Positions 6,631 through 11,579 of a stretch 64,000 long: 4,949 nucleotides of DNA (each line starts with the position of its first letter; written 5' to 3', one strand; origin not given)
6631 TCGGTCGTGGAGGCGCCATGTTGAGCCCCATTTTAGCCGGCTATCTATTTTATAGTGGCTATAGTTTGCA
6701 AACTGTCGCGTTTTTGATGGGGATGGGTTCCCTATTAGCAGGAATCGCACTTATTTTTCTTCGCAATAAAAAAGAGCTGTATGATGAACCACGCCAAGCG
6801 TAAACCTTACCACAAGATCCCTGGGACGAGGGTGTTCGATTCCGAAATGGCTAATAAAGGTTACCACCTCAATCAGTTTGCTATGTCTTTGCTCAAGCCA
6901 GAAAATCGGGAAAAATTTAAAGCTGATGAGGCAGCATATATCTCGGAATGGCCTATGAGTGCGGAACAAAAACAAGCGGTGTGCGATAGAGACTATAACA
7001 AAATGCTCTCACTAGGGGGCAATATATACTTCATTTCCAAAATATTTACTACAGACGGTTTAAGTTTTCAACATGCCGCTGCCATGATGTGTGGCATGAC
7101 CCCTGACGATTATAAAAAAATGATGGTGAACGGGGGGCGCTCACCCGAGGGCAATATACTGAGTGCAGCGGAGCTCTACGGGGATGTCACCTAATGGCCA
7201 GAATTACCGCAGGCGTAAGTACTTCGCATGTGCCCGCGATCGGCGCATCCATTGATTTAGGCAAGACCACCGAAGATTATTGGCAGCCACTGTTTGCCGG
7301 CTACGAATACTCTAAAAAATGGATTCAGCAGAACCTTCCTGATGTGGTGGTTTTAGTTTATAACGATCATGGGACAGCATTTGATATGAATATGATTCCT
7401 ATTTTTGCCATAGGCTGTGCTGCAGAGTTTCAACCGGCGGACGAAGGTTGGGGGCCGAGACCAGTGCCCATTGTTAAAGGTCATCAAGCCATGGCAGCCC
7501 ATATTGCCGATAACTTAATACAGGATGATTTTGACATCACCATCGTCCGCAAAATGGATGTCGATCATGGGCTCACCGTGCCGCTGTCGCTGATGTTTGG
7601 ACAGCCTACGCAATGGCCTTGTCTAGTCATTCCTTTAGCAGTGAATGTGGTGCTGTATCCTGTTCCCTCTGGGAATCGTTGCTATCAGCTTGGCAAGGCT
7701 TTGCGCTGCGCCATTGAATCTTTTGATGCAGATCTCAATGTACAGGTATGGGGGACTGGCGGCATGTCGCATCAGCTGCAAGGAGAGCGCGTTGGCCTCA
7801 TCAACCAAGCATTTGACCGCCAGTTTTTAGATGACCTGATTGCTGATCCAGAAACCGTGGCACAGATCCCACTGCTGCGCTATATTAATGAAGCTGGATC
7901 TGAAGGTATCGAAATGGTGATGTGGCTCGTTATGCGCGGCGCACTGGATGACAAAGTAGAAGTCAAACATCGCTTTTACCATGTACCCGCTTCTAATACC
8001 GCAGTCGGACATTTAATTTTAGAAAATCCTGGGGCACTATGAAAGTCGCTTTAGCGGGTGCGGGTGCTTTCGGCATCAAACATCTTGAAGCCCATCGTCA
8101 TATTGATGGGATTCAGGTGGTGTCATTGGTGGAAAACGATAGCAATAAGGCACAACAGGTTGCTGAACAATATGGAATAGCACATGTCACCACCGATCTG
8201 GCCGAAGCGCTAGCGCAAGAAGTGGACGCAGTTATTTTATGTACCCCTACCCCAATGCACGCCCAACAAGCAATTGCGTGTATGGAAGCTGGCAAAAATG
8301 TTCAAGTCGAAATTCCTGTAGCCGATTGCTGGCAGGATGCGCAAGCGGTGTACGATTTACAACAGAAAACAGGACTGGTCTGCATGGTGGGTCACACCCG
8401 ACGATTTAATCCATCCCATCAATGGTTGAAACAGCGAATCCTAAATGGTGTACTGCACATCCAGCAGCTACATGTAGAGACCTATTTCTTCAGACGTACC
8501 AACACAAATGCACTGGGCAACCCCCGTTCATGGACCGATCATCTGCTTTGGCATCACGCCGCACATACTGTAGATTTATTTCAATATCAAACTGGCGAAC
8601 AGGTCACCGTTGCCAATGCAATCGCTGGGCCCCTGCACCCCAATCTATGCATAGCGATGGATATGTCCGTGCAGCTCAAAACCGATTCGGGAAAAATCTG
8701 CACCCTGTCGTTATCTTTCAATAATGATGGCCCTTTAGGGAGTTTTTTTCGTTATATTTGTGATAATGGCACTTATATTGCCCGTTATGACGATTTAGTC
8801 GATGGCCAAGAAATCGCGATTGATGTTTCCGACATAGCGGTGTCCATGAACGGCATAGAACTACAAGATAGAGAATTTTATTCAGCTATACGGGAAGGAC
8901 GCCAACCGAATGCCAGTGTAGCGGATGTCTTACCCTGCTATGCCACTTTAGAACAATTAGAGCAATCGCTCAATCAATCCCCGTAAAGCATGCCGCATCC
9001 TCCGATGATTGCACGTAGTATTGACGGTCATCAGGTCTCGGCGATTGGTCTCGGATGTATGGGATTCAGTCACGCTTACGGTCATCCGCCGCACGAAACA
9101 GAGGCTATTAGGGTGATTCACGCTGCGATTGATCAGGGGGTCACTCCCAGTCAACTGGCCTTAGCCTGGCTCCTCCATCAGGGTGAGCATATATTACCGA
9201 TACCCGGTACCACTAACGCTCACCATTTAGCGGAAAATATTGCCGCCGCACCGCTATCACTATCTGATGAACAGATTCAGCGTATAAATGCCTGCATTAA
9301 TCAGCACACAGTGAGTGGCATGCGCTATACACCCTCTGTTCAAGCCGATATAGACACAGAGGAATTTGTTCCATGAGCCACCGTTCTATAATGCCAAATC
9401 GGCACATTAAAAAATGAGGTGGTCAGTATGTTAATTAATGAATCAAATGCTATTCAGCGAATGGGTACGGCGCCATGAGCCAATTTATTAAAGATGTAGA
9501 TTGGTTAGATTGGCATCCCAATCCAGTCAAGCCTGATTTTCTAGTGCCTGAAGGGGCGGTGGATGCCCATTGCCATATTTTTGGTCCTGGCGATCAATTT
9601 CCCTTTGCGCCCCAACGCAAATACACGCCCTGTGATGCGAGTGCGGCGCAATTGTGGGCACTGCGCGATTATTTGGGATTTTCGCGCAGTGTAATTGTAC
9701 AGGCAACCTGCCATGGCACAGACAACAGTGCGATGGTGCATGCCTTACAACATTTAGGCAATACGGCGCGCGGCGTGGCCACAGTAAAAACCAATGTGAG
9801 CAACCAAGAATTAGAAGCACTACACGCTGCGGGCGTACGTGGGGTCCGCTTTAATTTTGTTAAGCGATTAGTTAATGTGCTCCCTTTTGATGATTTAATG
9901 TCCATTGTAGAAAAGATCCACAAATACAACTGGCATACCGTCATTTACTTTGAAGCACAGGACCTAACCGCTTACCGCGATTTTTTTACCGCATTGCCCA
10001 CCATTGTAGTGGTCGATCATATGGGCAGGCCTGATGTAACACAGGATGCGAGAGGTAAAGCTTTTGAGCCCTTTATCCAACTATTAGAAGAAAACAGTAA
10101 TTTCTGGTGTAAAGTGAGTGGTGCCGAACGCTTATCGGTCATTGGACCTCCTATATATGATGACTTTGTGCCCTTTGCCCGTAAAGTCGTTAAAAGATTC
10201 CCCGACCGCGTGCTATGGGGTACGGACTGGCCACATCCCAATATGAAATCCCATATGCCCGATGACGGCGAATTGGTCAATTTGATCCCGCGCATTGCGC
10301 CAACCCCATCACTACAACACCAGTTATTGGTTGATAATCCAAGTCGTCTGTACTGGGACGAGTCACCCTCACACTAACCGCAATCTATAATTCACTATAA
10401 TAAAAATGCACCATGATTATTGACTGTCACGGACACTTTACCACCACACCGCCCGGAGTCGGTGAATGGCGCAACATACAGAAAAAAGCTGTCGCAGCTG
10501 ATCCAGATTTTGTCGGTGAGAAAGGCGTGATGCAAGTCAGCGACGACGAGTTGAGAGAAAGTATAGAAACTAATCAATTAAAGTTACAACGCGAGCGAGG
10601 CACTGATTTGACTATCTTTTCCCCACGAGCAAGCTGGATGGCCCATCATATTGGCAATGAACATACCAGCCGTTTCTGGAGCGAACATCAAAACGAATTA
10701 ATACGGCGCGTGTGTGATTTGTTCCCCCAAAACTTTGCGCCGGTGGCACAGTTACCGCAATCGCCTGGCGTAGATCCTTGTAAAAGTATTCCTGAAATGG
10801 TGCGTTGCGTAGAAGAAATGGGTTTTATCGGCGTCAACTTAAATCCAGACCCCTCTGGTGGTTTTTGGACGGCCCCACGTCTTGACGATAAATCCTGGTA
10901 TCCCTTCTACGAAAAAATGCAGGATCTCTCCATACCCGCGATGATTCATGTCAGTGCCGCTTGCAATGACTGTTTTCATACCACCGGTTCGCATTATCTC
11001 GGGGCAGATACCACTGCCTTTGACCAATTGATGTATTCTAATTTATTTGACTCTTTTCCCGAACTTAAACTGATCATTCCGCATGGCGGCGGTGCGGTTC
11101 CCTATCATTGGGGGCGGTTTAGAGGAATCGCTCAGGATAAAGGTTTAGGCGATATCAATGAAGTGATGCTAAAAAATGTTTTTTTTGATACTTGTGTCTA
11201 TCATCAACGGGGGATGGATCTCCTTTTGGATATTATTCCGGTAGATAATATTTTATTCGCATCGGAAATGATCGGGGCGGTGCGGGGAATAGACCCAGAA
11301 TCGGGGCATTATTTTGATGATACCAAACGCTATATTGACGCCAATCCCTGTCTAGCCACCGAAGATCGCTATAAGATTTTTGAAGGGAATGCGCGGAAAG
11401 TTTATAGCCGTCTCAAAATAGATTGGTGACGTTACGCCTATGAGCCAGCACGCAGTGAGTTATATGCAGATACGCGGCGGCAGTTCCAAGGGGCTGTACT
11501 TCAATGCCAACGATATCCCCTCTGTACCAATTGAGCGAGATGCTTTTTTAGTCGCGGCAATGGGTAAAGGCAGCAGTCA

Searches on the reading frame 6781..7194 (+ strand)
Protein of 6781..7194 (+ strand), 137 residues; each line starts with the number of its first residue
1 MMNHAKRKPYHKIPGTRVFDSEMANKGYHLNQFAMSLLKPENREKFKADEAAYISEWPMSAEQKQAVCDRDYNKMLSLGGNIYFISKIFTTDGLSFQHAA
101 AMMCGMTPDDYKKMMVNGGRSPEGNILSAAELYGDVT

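Call 30: search_protein_families(library=pfam, proteins=[window:6781-7194:+])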
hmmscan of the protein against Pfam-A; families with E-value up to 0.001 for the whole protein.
window:6781-7194:+ (137 aa): 1 family
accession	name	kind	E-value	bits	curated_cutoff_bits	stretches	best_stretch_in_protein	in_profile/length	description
PF07746.16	LigA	-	1.3e-34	118.6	25.3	1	30-116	1-87/87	Aromatic-ring-opening dioxygenase LigAB, LigA subunit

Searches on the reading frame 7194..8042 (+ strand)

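Call 30: search_protein_families(library=pfam, proteins=[window:7194-8042:+])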
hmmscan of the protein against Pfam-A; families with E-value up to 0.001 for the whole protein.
window:7194-8042:+ (282 aa): 1 family
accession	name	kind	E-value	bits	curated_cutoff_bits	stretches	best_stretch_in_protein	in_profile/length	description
PF02900.23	LigB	-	2.2e-78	263.5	26.3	1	9-271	4-268/269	Catalytic LigB subunit of aromatic ring-opening dioxygenase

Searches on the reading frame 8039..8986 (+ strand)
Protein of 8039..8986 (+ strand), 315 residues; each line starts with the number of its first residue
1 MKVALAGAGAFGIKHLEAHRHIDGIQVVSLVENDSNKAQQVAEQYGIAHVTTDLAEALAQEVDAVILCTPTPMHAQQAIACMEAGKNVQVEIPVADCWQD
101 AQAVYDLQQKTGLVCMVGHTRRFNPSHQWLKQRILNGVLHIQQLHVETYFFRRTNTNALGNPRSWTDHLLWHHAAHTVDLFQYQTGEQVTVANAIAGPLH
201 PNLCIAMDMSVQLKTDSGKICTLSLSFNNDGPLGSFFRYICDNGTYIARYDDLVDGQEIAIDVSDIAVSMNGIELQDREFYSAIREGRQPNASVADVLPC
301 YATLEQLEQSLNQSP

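Call 30: search_protein_families(library=pfam, proteins=[window:8039-8986:+])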
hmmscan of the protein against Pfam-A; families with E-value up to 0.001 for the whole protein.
window:8039-8986:+ (315 aa): 4 families
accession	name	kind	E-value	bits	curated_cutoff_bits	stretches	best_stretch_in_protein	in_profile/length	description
PF19858.4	OxRdtase_C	-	1.4e-91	304.7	26.3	1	149-311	1-163/163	Bacterial oxidoreductases, C-terminal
PF01408.29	GFO_IDH_MocA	-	6.2e-25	88.7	24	1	1-119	1-120/120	Oxidoreductase family, NAD-binding Rossmann fold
PF22725.1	GFO_IDH_MocA_C3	-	4e-07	30.5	27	1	131-246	5-123/124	GFO/IDH/MocA C-terminal domain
PF02254.24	TrkA_N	-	0.0008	20.2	23.8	0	4-86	2-85/116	TrkA-N domain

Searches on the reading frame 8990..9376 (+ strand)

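Call 30: search_protein_families(library=pfam, proteins=[window:8990-9376:+])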
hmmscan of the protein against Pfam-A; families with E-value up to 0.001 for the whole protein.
window:8990-9376:+ (128 aa): 1 family
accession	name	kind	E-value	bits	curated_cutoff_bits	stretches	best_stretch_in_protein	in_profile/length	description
PF00248.27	Aldo_ket_red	-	2.5e-13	50.2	24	1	49-103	236-290/291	Aldo/keto reductase family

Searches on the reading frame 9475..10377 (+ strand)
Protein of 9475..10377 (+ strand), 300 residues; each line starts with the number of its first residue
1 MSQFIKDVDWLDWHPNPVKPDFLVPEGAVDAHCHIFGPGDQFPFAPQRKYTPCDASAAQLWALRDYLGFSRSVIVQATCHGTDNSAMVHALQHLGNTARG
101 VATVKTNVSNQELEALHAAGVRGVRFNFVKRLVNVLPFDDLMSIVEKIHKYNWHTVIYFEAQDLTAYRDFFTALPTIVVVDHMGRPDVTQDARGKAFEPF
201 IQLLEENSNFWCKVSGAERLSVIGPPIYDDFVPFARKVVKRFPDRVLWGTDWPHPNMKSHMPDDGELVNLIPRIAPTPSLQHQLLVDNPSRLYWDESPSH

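Call 30: search_protein_families(library=pfam, proteins=[window:9475-10377:+])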
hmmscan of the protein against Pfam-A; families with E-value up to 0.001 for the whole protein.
window:9475-10377:+ (300 aa): 1 family
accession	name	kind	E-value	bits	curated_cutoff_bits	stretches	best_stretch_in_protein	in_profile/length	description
PF04909.20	Amidohydro_2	-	5.5e-54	184.3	26.4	1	29-293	1-287/289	Amidohydrolase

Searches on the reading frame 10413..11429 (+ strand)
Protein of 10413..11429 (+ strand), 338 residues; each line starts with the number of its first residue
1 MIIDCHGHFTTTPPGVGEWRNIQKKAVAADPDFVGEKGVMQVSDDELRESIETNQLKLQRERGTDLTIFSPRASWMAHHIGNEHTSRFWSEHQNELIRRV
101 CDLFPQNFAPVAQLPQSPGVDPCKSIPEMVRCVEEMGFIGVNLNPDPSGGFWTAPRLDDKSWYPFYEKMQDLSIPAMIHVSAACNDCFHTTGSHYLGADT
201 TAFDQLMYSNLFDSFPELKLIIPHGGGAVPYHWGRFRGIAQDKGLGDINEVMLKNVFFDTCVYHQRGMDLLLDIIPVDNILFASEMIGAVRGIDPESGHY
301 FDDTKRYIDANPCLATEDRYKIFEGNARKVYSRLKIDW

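Call 31: search_protein_families(library=pfam, proteins=[window:10413-11429:+])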
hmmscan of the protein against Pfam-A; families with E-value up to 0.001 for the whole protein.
window:10413-11429:+ (338 aa): 1 family
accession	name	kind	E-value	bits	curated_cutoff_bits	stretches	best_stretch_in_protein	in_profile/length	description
PF04909.20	Amidohydro_2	-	5.7e-51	174.4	26.4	1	3-332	1-288/289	Amidohydrolase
